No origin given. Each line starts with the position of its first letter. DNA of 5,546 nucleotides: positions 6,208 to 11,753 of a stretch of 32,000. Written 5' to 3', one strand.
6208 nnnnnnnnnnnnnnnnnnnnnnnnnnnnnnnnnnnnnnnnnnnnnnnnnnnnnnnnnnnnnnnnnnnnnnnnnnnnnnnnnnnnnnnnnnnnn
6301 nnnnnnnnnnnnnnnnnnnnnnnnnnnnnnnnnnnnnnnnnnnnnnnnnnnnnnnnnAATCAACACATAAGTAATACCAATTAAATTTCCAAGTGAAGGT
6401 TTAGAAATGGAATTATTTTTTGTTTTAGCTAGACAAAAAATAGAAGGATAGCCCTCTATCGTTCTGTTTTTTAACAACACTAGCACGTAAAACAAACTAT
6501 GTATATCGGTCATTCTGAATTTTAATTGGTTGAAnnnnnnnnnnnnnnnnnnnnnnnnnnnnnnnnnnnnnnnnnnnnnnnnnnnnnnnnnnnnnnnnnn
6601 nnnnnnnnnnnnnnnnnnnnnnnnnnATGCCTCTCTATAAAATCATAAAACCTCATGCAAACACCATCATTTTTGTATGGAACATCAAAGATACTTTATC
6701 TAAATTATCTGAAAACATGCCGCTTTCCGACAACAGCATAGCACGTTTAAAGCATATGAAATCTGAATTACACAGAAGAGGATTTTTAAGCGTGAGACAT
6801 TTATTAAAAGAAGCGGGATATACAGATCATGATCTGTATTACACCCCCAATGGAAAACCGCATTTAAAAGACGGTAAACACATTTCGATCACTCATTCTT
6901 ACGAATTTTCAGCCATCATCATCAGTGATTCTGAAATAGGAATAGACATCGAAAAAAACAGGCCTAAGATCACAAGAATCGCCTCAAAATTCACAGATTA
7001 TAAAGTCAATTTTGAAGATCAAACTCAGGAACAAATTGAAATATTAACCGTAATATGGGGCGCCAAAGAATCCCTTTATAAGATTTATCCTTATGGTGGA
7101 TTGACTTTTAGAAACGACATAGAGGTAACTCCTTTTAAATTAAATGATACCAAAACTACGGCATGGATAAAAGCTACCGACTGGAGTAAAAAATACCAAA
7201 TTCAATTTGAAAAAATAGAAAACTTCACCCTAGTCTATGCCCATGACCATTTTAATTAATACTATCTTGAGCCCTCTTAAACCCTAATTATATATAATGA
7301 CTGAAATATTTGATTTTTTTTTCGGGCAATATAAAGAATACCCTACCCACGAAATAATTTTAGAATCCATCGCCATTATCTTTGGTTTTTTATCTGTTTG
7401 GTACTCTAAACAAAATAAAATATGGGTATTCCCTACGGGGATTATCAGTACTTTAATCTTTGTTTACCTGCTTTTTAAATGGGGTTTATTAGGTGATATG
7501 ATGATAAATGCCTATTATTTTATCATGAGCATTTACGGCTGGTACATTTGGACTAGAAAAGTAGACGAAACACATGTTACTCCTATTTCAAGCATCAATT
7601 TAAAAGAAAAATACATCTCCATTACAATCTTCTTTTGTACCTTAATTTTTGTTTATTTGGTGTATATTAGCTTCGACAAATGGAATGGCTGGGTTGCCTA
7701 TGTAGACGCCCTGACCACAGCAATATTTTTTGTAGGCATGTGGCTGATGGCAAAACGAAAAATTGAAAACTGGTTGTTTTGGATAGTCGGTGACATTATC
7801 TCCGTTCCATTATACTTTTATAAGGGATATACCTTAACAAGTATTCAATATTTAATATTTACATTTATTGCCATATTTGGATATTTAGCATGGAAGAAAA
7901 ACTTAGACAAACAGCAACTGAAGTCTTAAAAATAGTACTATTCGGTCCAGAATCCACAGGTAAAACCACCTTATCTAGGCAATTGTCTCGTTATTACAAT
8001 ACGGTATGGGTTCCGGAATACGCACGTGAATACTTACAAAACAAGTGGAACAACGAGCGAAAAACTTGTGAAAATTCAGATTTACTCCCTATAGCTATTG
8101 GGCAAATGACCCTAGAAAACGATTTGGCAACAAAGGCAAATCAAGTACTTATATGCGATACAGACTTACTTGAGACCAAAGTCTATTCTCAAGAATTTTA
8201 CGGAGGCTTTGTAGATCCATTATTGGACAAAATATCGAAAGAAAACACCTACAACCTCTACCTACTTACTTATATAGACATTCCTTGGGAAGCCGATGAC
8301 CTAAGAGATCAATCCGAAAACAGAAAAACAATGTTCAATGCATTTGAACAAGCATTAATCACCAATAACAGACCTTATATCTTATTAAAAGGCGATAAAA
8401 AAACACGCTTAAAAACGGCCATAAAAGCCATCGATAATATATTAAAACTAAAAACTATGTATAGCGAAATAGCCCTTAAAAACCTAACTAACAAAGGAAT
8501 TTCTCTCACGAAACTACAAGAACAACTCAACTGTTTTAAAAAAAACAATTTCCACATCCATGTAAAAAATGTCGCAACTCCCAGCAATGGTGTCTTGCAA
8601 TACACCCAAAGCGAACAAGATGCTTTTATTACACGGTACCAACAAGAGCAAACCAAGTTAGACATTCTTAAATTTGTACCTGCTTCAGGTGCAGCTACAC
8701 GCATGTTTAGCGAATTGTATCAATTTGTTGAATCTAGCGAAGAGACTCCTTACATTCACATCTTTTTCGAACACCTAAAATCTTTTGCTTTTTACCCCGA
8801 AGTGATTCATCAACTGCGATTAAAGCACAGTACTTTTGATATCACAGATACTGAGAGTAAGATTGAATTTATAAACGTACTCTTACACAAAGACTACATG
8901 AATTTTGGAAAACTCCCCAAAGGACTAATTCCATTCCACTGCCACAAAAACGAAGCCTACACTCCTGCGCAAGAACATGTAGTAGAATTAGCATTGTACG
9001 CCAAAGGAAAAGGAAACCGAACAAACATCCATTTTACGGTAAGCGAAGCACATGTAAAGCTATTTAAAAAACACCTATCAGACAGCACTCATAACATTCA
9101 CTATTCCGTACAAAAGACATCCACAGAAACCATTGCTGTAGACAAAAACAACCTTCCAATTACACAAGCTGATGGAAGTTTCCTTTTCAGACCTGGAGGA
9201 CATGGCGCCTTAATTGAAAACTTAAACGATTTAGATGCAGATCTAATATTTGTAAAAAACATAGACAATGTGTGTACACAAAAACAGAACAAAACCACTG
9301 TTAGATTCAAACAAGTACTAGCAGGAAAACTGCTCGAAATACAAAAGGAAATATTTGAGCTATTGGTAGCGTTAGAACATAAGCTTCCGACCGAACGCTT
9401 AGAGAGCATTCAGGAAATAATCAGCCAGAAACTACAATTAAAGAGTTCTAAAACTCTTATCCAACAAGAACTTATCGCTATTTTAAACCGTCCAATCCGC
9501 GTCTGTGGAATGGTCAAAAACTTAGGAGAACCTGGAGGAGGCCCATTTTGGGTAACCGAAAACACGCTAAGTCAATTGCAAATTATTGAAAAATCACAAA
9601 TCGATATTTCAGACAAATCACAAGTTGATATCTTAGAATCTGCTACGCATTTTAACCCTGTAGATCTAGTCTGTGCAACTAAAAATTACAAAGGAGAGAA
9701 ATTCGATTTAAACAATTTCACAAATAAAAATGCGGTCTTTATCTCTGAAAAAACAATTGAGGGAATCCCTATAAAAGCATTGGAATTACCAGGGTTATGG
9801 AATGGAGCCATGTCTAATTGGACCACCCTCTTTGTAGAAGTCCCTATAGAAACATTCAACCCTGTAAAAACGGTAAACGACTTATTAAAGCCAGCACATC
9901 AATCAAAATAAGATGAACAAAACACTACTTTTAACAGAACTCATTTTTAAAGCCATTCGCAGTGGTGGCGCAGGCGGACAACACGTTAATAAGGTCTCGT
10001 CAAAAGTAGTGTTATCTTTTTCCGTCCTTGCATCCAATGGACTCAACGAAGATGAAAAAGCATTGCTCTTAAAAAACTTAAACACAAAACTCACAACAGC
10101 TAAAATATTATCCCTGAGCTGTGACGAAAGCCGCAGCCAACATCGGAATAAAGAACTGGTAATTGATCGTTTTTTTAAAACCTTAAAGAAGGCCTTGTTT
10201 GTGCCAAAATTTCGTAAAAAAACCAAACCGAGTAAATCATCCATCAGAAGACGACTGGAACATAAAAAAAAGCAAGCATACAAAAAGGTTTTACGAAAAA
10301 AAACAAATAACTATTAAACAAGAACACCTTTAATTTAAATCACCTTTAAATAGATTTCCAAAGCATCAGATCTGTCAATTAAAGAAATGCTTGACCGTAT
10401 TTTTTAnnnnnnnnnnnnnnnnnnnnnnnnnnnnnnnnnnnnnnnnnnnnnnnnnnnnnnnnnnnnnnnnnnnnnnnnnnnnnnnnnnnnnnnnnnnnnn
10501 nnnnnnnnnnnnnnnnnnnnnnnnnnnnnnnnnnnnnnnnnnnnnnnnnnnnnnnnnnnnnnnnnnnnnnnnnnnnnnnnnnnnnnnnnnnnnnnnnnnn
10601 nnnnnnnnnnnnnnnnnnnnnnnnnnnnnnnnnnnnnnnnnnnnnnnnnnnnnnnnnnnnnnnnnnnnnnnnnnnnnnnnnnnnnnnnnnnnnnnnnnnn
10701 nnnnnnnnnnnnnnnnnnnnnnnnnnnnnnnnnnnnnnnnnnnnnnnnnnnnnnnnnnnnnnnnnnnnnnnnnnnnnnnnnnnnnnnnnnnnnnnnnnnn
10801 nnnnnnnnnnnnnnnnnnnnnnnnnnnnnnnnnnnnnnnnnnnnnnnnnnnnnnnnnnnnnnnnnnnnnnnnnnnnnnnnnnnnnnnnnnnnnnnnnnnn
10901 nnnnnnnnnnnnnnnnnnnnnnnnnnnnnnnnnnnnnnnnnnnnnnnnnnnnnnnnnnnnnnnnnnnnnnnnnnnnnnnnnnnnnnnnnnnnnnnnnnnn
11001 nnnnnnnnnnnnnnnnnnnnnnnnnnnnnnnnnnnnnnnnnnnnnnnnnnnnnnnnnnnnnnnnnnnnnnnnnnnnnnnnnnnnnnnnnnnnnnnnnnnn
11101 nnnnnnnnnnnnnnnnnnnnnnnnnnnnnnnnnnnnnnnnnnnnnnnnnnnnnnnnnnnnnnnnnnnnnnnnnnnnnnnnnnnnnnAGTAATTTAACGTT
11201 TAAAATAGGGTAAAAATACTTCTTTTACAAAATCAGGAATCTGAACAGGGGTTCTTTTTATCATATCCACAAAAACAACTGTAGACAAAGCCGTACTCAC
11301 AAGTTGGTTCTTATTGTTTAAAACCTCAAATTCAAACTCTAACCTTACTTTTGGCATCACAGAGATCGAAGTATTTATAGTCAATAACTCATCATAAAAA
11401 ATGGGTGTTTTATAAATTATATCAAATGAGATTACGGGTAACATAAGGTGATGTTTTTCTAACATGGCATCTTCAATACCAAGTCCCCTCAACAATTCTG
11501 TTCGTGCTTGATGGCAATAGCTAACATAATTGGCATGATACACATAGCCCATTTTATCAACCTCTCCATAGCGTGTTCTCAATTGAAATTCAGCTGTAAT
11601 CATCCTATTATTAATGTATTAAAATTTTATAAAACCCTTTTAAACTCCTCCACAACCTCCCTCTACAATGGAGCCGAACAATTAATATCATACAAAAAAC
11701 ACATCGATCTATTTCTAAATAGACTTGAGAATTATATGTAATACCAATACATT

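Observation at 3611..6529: Matched, compensatory-looking substitutions in the repeat arms and central hairpin suggest selection on a folded nucleic acid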

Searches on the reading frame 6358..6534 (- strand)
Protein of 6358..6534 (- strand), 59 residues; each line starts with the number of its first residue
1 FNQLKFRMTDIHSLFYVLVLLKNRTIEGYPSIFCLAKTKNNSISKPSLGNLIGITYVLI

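Call 33: find_homologous_proteins(query=A3, max_evalue=10)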
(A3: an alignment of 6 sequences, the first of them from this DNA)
Query A3 (6 sequences) (59 aa, profile of the alignment): 3 proteins with E <= 10 among 269 candidates.
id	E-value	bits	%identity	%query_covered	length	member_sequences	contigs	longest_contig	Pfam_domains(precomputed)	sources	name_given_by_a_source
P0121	4.9e-9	53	79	47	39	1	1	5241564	-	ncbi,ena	-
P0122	5.6e-8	50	55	53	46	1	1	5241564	-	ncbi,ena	-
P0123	2.4e-7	48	55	80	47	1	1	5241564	-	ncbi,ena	-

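Call 34: find_encoding_contigs(protein=P0121, flank=10000, max_places=10)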
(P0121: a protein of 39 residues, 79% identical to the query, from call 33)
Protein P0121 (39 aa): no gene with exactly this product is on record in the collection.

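Call 36: list_cluster_members(proteins=[P0121, P0122, P0123])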
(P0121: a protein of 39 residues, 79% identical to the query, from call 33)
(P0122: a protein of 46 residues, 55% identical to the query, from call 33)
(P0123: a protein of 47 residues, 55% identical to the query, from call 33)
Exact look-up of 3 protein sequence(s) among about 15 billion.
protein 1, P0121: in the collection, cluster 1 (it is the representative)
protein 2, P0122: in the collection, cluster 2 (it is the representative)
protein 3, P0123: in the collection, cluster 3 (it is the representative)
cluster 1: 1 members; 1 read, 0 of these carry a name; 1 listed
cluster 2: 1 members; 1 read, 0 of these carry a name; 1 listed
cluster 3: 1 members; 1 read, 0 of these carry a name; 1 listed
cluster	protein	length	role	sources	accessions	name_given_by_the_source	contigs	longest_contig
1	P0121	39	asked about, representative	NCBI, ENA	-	-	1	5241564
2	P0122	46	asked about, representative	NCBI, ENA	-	-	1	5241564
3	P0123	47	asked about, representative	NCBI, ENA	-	-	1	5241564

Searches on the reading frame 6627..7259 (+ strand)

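Call 19: search_protein_families(library=pfam, proteins=[window:6627-7259:+])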
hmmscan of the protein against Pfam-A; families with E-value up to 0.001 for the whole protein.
window:6627-7259:+ (210 aa): 1 family
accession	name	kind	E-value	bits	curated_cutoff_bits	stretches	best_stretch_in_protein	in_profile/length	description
PF01648.25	ACPS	-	4e-08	33.7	25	1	104-178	2-87/111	4'-phosphopantetheinyl transferase superfamily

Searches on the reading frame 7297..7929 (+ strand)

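Call 19: search_protein_families(library=pfam, proteins=[window:7297-7929:+])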
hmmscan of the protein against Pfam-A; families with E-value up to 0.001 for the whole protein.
window:7297-7929:+ (210 aa): 1 family
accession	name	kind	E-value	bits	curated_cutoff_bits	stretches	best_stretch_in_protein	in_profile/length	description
PF04973.17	NMN_transporter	-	1.3e-54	185.2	27.3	1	21-201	2-175/175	Nicotinamide mononucleotide transporter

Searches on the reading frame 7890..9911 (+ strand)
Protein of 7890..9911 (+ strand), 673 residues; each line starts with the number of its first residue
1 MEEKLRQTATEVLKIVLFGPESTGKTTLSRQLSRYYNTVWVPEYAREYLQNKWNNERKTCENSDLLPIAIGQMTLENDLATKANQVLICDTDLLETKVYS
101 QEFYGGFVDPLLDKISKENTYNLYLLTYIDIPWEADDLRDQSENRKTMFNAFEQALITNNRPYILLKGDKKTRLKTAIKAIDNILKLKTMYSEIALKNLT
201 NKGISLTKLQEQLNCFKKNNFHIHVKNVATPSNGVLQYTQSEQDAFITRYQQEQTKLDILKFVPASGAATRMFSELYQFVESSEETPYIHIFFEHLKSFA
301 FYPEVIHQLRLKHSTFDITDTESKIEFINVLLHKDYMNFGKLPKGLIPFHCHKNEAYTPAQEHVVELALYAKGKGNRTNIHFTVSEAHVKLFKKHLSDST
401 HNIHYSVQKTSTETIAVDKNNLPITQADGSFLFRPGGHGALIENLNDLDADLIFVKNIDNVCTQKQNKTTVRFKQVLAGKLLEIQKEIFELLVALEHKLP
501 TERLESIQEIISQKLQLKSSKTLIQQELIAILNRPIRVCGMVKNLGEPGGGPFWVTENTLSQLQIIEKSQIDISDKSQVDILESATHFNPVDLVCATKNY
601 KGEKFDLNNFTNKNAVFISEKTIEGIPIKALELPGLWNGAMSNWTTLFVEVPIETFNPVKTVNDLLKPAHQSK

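Call 19: search_protein_families(library=pfam, proteins=[window:7890-9911:+])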
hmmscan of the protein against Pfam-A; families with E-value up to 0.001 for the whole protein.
window:7890-9911:+ (673 aa): 2 families
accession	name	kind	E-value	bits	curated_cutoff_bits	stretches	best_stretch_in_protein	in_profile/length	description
PF14134.11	DUF4301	-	2.1e-180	601.4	27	1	195-671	4-507/507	Domain of unknown function (DUF4301)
PF13521.12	AAA_28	-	1.8e-40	139.3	27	1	14-173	1-164/164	AAA domain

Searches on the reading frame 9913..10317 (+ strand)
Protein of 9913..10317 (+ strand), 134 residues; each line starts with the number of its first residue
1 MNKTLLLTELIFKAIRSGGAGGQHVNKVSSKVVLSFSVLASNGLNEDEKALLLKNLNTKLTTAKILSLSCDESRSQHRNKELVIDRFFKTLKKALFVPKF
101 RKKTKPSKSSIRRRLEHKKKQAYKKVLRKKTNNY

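Call 60: search_protein_families(library=pfam, proteins=[window:9913-10317:+])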
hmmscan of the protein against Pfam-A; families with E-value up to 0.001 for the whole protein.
window:9913-10317:+ (134 aa): 1 family
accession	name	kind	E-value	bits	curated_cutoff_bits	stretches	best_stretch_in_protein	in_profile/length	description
PF00472.26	RF-1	-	2.1e-15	57.1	35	1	9-122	11-110/116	RF-1 domain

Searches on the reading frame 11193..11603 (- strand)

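Call 19: search_protein_families(library=pfam, proteins=[window:11193-11603:-])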
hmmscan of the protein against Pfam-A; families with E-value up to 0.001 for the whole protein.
window:11193-11603:- (136 aa): 3 families
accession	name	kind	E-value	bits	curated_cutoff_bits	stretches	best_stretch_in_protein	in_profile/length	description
PF13279.12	4HBT_2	-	3.8e-17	63.3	25.5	1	11-129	2-121/122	Thioesterase-like superfamily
PF01643.23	Acyl-ACP_TE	-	2.8e-10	40.5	23.7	1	9-125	9-126/131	Acyl-ACP thioesterase N-terminal domain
PF03061.28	4HBT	-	1.4e-09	38.5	20.6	1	18-102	1-78/79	Thioesterase superfamily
